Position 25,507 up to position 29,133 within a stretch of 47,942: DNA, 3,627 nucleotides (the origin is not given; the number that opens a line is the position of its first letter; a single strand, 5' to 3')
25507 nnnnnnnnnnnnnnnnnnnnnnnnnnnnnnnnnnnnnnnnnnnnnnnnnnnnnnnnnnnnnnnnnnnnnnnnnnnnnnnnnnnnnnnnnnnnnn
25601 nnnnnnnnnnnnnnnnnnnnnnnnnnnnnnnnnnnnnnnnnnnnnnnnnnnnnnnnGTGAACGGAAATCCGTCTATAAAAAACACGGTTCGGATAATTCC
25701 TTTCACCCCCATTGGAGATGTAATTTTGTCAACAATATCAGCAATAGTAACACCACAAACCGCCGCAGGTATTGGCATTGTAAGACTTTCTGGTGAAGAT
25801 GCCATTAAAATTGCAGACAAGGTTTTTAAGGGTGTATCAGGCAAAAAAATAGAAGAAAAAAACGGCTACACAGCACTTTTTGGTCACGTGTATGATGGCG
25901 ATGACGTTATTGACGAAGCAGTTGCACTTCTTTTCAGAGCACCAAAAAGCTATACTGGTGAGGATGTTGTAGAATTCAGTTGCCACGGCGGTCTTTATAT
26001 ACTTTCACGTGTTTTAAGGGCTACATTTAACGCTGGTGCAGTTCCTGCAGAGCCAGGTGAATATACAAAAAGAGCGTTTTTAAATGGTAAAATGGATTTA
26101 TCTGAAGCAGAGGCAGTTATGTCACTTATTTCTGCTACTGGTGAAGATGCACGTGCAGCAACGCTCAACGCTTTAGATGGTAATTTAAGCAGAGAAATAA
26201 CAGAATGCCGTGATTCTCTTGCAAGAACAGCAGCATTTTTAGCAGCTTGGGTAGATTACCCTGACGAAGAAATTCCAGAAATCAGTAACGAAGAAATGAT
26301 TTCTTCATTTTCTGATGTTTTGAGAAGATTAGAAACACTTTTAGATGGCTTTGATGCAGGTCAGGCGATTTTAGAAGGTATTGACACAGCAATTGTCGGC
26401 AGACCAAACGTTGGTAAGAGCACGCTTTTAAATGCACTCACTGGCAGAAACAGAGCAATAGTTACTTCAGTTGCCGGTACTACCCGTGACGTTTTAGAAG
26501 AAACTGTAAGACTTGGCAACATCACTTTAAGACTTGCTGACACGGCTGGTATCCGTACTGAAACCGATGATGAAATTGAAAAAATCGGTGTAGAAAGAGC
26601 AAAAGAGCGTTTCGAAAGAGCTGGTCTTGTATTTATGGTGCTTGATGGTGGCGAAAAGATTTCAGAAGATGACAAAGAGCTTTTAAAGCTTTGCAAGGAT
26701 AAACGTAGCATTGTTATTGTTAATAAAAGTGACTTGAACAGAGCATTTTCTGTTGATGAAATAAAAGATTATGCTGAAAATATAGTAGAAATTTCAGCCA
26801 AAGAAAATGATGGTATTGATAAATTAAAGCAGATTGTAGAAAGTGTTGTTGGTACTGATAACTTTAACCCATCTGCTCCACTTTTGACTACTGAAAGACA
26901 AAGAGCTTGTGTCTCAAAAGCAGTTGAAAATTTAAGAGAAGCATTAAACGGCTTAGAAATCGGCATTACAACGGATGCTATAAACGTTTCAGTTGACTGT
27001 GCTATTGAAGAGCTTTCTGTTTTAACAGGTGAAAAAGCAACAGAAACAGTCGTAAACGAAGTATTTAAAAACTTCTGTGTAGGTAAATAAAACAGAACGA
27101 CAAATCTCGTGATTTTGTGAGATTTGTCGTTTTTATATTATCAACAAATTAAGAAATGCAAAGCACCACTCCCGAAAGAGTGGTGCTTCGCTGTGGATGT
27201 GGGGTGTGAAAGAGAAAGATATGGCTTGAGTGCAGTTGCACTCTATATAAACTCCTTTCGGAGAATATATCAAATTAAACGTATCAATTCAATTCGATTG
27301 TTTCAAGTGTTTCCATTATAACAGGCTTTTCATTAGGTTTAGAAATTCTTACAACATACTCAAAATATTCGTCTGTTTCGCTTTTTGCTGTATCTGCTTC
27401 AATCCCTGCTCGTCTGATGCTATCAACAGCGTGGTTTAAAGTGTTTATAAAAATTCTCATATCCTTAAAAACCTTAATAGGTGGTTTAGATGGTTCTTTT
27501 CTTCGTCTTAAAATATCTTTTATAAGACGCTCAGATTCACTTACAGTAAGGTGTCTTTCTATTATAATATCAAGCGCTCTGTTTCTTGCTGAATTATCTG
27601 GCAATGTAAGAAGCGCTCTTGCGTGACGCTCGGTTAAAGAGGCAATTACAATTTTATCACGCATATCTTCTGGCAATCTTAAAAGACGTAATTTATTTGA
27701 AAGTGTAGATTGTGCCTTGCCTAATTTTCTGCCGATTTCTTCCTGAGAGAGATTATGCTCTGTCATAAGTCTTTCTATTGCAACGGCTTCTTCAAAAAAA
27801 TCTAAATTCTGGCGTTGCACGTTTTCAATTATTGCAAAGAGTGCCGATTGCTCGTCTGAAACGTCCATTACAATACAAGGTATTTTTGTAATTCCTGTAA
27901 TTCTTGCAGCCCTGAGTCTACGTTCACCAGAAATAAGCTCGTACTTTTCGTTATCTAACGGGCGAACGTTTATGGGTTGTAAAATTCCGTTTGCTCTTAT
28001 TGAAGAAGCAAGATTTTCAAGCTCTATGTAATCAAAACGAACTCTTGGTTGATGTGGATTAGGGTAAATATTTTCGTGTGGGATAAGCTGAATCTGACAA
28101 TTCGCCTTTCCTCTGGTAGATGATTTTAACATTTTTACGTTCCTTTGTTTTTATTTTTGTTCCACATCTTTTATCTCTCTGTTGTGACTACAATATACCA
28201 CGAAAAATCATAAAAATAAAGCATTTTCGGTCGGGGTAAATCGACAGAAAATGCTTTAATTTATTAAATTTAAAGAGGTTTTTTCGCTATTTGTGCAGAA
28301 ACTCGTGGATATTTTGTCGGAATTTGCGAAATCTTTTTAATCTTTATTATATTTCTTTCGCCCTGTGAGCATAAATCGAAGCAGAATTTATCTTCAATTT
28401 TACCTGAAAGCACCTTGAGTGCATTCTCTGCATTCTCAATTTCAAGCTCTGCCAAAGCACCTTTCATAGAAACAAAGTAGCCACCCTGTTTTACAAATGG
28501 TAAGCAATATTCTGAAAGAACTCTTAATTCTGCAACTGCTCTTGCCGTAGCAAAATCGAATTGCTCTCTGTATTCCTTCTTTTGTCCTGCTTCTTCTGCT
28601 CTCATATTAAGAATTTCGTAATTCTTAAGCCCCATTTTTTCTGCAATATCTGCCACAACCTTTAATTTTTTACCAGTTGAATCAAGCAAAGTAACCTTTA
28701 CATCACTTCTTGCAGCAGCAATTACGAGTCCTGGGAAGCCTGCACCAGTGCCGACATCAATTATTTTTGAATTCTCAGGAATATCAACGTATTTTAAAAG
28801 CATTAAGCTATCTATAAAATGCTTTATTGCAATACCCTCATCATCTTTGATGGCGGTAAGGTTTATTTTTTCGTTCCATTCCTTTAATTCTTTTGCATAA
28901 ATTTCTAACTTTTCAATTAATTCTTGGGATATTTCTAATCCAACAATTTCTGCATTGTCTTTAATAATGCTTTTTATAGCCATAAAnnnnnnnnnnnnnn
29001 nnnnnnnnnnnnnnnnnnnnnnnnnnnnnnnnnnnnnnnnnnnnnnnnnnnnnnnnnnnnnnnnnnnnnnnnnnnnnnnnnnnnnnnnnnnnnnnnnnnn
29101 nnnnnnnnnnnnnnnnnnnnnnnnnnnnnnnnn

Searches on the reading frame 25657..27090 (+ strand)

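Call 10: search_protein_families(library=ncbifam, proteins=[window:25657-27090:+])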
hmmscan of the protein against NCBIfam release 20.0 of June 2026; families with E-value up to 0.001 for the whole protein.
window:25657-27090:+ (477 aa): 20 families
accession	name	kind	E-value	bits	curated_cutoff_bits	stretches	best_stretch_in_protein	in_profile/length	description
NF003661.0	PRK05291.1-3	equivalog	6.9e-109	365.1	380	1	25-477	4-448/448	tRNA uridine-5-carboxymethylaminomethyl(34) synthesis GTPase MnmE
TIGR00450.1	mnmE_trmE_thdF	equivalog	3.7e-107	359.2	252.6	1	32-477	2-446/446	tRNA uridine-5-carboxymethylaminomethyl(34) synthesis GTPase MnmE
TIGR03594.1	GTPase_EngA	equivalog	1.9e-37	129.3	306.7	1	240-407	174-355/432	ribosome biogenesis GTPase Der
NF000908.1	PRK00089.1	equivalog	1.6e-26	93.3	237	1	245-422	7-191/291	GTPase Era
TIGR00231.1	small_GTP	domain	9.8e-26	90.5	42.5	1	245-395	7-163/164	GTP-binding protein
TIGR03918.1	GTP_HydF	equivalog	1.8e-25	89.6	325.55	1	244-401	10-170/392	[FeFe] hydrogenase H-cluster maturation GTPase HydF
NF002828.0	PRK03003.1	equivalog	7.8e-24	84.1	631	1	244-360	216-336/477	ribosome biogenesis GTPase Der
NF007071.0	PRK09518.1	equivalog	1.7e-23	83.1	953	1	244-364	447-571/706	bifunctional cytidylate kinase/GTPase Der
TIGR00436.1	era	equivalog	1.4e-19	70.5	116.25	1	244-454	3-212/270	GTPase Era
TIGR03596.1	GTPase_YlqF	equivalog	2.7e-17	63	208.2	2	241-299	118-173/276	ribosome biogenesis GTPase YlqF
TIGR03156.1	GTP_HflX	equivalog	1.4e-09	37.3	216.75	1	244-397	192-350/351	GTPase HflX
NF008955.0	PRK12297.1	equivalog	7.5e-09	35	406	1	243-406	161-336/429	GTPase ObgE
TIGR00437.1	feoB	equivalog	7.9e-09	34.8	315.65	1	248-435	1-178/594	ferrous iron transport protein B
TIGR03598.1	GTPase_YsxC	equivalog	1e-08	35.1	124.45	1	241-392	18-183/186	ribosome biogenesis GTP-binding protein YihA/YsxC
NF003255.0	PRK04213.1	equivalog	2.3e-07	30.3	164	1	245-284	13-51/204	GTP-binding protein EngB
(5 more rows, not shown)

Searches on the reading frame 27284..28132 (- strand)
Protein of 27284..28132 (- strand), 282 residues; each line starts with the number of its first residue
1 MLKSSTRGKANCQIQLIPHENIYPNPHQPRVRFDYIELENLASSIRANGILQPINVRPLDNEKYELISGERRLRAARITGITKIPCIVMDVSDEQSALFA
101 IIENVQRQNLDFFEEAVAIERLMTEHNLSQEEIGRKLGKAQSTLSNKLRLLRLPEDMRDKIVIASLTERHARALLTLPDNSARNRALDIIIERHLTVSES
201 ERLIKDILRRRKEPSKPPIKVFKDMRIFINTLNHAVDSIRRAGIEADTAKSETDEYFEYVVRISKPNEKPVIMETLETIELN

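Call 10: search_protein_families(library=ncbifam, proteins=[window:27284-28132:-])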
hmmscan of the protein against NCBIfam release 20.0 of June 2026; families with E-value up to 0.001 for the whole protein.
window:27284-28132:- (282 aa): 7 families
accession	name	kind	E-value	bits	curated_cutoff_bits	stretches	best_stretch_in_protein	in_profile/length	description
TIGR04285.1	nucleoid_noc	exception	1.6e-85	286.5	315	1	13-265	1-255/255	nucleoid occlusion protein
TIGR00180.1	parB_part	domain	4.8e-45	153.6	58.45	1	16-188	7-183/186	ParB/RepB/Spo0J family partition protein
TIGR03734.1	PRTRC_parB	hypoth_equivalog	5e-34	117.8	278.6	1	27-209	6-191/555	PRTRC system ParB family protein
TIGR03454.1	partition_RepB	equivalog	4.7e-19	68.9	201.5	1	18-208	68-261/325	plasmid partitioning protein RepB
NF010406.0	PRK13832.1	subfamily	1.6e-14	53.4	640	1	25-151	15-142/578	plasmid partitioning protein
NF010440.0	PRK13866.1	equivalog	5.6e-10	38.9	522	1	38-229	90-281/336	plasmid partitioning protein RepB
NF053625.1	SerKinSerKArch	equivalog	2.1e-05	23.8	380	1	37-102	34-101/244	ADP-dependent L-serine kinase SerK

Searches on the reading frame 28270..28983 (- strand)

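Call 53: search_protein_families(library=pfam, proteins=[window:28270-28983:-], max_evalue=0.00001)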
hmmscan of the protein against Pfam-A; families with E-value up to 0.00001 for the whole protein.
window:28270-28983:- (237 aa): 4 families
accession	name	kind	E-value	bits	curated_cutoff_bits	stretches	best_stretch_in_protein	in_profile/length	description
PF02527.21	GidB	-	4.3e-50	170.1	27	1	23-195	2-169/184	rRNA small subunit methyltransferase G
PF13847.12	Methyltransf_31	-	5e-12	46.2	27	1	70-161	3-94/145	Methyltransferase domain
PF13679.12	Methyltransf_32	-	2.2e-06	28.1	27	0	64-147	19-107/143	Methyltransferase domain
PF13649.12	Methyltransf_25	-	6e-06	27.3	27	0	74-148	1-71/97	Methyltransferase domain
